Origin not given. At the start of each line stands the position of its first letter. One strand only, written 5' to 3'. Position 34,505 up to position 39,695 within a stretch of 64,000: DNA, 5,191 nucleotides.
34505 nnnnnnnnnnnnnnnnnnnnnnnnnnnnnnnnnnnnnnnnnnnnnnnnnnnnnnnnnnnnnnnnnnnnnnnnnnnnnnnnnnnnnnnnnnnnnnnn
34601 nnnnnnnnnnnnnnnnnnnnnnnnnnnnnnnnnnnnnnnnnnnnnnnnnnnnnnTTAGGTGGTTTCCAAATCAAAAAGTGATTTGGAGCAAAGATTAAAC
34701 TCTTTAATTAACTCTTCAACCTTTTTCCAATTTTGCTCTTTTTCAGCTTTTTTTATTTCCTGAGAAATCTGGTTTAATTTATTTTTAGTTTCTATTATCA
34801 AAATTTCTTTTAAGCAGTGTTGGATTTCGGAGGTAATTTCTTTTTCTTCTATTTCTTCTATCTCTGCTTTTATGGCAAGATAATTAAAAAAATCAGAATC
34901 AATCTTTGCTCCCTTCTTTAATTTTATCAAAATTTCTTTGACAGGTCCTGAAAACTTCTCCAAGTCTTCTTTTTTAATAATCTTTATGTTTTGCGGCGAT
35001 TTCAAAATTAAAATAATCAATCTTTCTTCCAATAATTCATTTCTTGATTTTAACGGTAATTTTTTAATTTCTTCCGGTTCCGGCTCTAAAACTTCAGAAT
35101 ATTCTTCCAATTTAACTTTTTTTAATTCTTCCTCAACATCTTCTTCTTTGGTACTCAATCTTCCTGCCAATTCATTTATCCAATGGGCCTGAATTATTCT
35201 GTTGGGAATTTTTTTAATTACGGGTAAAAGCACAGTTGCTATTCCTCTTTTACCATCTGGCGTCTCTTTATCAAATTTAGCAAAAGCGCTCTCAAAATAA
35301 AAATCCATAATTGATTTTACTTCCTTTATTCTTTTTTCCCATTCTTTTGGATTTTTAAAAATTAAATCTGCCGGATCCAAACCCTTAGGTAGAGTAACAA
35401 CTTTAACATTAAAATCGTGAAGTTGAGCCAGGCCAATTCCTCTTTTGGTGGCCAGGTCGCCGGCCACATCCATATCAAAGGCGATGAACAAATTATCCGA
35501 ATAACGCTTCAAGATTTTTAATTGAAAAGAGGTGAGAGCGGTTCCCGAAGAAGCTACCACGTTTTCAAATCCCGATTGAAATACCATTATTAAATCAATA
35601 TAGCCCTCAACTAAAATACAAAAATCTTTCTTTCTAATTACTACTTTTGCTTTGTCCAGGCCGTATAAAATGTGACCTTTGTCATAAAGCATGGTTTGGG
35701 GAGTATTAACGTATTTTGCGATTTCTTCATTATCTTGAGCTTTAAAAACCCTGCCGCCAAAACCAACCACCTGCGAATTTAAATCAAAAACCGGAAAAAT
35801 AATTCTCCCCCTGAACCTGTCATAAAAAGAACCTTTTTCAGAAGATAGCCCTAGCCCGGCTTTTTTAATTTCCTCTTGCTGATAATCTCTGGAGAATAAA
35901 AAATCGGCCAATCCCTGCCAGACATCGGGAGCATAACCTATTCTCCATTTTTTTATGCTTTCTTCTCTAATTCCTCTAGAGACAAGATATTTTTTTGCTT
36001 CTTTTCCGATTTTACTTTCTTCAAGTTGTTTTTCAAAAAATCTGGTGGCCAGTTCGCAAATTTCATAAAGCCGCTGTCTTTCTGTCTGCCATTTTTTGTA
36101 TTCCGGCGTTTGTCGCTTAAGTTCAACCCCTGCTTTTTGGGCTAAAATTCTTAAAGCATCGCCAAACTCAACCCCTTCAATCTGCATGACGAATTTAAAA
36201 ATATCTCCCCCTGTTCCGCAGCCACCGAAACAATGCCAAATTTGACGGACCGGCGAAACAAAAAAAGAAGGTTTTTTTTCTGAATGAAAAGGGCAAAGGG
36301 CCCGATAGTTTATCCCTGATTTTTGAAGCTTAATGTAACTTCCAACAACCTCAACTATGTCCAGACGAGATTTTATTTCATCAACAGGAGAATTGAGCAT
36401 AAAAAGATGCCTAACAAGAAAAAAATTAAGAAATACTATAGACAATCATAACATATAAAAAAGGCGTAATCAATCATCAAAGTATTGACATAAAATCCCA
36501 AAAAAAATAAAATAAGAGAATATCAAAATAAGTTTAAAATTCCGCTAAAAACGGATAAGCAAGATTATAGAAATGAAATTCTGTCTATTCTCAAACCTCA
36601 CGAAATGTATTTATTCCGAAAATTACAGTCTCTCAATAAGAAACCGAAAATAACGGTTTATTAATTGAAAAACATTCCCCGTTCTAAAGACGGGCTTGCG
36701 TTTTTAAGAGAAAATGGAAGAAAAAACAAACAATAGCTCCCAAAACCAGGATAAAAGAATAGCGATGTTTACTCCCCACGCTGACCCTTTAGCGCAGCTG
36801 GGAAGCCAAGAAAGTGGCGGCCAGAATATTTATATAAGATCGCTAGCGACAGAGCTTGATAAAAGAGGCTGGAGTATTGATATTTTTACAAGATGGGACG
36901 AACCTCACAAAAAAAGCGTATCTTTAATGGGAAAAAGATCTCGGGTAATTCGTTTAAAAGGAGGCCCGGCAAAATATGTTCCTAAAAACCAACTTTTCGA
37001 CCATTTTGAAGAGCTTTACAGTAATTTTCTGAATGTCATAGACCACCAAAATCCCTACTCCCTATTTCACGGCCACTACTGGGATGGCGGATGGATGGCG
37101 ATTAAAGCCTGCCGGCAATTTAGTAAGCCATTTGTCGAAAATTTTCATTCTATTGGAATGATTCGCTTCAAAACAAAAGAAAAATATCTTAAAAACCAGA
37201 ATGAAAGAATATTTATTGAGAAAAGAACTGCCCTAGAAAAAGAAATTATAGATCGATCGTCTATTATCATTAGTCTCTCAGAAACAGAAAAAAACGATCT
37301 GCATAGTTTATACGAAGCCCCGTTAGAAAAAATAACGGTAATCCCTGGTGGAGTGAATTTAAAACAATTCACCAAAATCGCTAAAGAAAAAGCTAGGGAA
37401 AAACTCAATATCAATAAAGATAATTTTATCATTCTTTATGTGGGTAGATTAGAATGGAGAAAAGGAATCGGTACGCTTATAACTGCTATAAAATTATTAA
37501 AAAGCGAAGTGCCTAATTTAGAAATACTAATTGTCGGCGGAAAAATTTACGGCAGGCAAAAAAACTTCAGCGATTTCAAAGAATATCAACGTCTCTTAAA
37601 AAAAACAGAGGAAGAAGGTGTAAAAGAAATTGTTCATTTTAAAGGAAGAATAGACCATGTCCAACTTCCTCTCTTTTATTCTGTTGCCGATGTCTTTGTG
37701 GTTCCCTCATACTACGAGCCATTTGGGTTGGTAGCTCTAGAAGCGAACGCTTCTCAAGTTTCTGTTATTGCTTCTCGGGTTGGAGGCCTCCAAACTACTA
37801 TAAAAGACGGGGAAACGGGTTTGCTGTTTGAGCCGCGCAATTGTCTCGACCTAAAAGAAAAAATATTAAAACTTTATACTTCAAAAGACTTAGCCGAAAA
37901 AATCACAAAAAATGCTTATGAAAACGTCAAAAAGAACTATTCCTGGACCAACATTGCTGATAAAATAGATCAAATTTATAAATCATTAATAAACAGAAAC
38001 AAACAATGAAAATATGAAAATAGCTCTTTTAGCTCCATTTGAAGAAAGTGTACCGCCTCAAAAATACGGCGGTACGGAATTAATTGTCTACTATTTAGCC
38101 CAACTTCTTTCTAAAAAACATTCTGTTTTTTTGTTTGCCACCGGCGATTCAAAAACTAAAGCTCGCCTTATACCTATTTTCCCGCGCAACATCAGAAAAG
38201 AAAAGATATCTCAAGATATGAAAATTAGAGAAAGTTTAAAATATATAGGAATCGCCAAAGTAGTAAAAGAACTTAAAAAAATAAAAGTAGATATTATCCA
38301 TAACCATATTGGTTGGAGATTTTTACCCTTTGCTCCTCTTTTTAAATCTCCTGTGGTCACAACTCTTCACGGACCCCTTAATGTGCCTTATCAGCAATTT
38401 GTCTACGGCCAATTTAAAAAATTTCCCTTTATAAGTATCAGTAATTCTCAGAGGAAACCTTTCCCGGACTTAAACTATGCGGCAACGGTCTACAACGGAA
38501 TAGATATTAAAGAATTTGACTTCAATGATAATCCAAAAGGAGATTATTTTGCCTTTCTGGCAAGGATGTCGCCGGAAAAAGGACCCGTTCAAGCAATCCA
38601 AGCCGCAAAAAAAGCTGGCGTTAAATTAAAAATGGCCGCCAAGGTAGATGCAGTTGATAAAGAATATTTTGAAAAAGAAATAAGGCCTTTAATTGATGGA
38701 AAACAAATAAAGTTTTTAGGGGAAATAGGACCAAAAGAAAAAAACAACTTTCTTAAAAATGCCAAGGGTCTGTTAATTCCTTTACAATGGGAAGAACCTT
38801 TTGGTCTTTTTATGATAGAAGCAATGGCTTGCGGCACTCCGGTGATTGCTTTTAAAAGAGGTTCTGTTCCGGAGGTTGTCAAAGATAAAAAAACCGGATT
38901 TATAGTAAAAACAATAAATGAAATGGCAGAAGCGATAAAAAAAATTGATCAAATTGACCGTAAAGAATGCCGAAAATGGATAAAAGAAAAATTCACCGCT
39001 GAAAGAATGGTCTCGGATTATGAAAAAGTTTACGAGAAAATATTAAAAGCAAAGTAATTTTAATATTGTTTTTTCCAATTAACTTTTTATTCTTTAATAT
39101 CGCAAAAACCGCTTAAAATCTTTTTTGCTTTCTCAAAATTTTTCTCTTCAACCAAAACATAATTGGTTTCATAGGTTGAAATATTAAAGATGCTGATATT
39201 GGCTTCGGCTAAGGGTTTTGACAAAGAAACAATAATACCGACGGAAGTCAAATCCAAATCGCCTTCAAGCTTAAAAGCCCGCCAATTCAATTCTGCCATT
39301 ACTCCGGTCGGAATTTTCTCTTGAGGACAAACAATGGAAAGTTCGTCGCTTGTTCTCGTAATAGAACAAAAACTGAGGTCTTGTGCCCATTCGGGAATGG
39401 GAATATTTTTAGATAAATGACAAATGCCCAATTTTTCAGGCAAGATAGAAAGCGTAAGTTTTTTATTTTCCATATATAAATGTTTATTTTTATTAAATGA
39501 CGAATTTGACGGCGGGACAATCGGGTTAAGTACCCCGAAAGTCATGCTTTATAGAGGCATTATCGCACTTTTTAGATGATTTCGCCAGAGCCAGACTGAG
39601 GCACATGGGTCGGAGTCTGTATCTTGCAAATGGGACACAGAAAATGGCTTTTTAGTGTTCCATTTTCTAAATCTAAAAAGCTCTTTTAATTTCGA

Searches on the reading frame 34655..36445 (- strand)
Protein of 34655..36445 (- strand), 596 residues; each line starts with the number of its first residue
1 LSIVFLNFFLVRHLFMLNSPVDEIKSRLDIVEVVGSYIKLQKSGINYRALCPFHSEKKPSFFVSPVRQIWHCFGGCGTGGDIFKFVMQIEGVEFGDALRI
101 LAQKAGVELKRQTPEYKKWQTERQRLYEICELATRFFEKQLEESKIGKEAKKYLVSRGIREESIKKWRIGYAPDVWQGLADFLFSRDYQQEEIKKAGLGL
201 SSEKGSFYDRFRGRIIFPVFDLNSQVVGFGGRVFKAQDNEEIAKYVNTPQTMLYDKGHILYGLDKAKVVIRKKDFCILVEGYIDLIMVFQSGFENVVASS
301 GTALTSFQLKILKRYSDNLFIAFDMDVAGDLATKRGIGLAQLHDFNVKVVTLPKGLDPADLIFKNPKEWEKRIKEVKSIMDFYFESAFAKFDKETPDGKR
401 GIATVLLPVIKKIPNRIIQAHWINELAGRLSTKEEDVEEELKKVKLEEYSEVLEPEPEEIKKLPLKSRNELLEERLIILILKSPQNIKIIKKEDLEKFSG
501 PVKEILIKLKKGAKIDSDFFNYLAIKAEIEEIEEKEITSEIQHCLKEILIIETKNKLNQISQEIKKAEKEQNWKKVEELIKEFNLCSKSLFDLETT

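Call 54: search_protein_families(library=pfam, proteins=[window:34655-36445:-], max_evalue=0.001)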
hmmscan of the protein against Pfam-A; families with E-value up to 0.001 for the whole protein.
window:34655-36445:- (596 aa): 6 families
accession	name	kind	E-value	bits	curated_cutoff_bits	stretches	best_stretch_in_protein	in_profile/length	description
PF08275.17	DNAG_N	-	2.8e-39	134.6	26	1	136-267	1-128/128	DNA primase catalytic core, N-terminal domain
PF01807.25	Zn_ribbon_DnaG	-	8e-34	115.8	24.9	1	19-112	4-96/98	CHC2 zinc finger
PF13155.12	Toprim_2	-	5e-19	68.9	22.1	1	277-361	1-87/88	Toprim-like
PF13662.12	Toprim_4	-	1.2e-12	48.3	25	1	277-350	4-84/85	Toprim domain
PF01751.28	Toprim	-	2.2e-10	41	23.1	1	277-349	3-93/96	Toprim domain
PF10410.14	DnaB_bind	-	4.5e-08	33.7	20.6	1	380-433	1-54/56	DnaB-helicase binding domain of primase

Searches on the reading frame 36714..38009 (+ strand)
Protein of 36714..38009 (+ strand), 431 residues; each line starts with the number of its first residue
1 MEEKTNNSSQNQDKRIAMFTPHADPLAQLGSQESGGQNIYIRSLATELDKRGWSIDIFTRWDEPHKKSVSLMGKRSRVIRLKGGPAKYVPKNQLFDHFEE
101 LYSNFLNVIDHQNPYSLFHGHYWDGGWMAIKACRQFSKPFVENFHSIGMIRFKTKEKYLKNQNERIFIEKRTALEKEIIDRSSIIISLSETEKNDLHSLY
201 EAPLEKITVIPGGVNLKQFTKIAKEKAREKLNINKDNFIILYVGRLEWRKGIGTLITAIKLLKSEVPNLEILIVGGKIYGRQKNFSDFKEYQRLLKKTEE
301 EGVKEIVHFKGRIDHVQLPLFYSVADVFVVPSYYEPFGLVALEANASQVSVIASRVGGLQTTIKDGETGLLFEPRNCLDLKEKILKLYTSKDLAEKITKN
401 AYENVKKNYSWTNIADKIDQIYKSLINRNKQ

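Call 54: search_protein_families(library=pfam, proteins=[window:36714-38009:+], max_evalue=0.001)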
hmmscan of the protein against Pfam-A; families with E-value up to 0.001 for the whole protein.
window:36714-38009:+ (431 aa): 8 families
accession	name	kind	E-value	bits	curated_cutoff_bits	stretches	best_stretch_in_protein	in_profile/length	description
PF00534.26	Glycos_transf_1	-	6.1e-45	153.3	26.4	1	224-403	2-171/172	Glycosyl transferases group 1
PF13692.12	Glyco_trans_1_4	-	1.9e-30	106.5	27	1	238-389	2-141/142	Glycosyl transferases group 1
PF13439.12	Glyco_transf_4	-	1e-21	78.1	28.5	1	35-217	2-169/170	Glycosyltransferase Family 4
PF13579.12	Glyco_trans_4_4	-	6e-14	53.1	29.7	1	35-213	1-158/158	Glycosyl transferase 4-like domain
PF20706.3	GT4-conflict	-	4.3e-09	36.3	26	1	168-366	133-323/385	Family 4 Glycosyltransferase in conflict systems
PF13477.12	Glyco_trans_4_2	-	1e-05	26.1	23.4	1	37-165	9-126/139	Glycosyl transferase 4-like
PF13524.12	Glyco_trans_1_2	-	1e-05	26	25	1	276-418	22-142/144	Glycosyl transferase-like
PF00982.27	Glyco_transf_20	-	0.00011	21.6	32.5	1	197-408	229-458/473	Glycosyltransferase family 20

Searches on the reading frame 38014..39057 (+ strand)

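Call 54: search_protein_families(library=pfam, proteins=[window:38014-39057:+], max_evalue=0.001)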
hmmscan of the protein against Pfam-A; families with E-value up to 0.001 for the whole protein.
window:38014-39057:+ (347 aa): 3 families
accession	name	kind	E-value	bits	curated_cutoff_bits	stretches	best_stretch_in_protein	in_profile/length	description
PF00534.26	Glycos_transf_1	-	1.4e-28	100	26.4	1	168-325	7-168/172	Glycosyl transferases group 1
PF13692.12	Glyco_trans_1_4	-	1.2e-19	71.5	27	1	179-311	4-139/142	Glycosyl transferases group 1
PF13439.12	Glyco_transf_4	-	2.2e-11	44.5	28.5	1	18-165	1-168/170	Glycosyltransferase Family 4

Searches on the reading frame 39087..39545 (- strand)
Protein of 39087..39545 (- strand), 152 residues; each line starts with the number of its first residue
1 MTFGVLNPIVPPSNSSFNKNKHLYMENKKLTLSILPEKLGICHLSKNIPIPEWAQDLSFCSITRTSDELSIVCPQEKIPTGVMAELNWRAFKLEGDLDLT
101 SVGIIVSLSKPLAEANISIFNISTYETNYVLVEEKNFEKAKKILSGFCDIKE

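Call 54: search_protein_families(library=pfam, proteins=[window:39087-39545:-], max_evalue=0.001)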
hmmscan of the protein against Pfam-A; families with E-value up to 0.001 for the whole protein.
window:39087-39545:- (152 aa): 2 families
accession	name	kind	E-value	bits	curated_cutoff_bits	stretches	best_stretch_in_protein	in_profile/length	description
PF21631.3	A9CJY8-like_N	-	1.8e-19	69.4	27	1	38-80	2-44/45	A9CJY8-like, N-terminal domain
PF13840.12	ACT_7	-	2.1e-19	69.5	27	1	85-145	3-64/65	ACT domain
